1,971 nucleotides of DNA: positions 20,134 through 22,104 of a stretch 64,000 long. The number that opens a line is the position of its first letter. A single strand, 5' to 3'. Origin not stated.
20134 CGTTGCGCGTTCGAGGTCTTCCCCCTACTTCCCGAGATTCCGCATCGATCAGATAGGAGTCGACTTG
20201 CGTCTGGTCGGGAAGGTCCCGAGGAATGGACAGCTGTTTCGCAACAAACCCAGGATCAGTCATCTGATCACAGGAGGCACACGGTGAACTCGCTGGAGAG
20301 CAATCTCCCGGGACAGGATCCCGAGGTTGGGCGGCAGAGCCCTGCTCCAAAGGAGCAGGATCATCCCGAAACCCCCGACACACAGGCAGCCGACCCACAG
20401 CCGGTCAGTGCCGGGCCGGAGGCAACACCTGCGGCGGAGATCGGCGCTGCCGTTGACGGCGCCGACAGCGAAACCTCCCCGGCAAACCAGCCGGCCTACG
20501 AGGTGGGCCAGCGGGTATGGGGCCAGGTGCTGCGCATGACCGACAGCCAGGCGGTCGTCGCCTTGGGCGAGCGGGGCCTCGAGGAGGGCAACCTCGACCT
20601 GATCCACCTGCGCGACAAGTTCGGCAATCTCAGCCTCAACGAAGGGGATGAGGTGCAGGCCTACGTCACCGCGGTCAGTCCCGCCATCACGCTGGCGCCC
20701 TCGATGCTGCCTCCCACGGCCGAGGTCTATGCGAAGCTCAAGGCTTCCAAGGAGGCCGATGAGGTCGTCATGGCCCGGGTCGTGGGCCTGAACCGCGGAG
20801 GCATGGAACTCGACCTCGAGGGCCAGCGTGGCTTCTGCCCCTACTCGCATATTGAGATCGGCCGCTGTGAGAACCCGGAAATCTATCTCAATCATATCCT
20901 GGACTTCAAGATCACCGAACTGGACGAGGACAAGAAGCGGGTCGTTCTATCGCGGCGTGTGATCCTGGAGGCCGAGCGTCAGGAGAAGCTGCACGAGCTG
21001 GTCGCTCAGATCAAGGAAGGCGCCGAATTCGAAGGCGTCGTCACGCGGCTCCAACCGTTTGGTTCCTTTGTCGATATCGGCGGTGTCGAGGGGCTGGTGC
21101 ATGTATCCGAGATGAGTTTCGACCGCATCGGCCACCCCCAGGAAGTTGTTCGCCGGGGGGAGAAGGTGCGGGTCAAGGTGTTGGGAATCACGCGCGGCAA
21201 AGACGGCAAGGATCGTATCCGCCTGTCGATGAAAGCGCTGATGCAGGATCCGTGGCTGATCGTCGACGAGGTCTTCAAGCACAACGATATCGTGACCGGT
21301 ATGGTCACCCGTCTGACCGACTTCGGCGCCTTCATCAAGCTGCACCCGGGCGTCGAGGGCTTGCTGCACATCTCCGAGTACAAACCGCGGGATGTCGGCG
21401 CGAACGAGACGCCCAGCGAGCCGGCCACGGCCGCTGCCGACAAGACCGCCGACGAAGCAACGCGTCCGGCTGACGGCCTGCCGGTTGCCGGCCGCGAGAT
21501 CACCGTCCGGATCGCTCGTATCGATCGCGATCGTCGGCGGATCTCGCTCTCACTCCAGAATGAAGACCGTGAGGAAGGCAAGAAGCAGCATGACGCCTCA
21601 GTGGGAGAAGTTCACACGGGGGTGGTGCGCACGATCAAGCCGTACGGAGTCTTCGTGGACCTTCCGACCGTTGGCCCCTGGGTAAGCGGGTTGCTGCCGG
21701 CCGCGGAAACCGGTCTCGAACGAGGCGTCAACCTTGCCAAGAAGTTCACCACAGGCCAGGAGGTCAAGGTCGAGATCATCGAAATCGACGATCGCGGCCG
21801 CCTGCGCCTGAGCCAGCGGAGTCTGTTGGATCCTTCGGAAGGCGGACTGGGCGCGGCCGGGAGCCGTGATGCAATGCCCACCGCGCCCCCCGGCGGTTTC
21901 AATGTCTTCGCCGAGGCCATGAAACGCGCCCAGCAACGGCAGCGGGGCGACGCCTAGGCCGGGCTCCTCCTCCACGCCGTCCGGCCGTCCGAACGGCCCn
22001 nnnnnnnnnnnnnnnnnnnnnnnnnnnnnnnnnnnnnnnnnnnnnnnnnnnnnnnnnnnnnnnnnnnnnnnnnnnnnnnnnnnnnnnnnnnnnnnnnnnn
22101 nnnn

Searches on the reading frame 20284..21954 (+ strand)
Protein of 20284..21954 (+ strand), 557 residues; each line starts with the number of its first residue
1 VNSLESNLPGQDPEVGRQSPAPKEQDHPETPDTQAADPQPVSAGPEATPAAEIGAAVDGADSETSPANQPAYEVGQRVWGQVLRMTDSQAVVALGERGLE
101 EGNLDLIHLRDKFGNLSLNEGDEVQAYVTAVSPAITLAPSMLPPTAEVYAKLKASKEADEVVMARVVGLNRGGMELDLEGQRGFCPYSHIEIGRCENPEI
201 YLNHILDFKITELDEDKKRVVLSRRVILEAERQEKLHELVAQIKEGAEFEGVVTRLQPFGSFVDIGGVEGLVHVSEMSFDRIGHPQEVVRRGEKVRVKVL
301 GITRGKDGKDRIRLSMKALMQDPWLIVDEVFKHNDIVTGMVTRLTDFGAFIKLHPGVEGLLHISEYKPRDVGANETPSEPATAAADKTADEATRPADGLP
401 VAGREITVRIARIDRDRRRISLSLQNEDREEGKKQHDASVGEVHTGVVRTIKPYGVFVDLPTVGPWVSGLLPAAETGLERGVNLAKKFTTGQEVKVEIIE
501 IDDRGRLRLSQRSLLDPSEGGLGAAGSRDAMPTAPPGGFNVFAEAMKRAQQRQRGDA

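Call 57: search_protein_families(library=pfam, proteins=[window:20284-21954:+], max_evalue=0.001)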
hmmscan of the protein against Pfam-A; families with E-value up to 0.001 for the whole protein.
window:20284-21954:+ (557 aa): 4 families
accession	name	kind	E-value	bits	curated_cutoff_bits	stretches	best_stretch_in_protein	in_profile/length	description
PF00575.29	S1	-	5.8e-54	180.8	22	4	244-306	3-66/74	S1 RNA binding domain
PF23459.1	S1_RRP5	-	8.7e-16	58.7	27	1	243-306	1-65/72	RRP5 S1 domain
PF24685.1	OB_RRP5_4th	-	1.1e-05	25.8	31.5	0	445-501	15-71/92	RRP5 OB-fold domain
PF13509.12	S1_2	-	0.00079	19.9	21.8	0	336-366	4-34/61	S1 domain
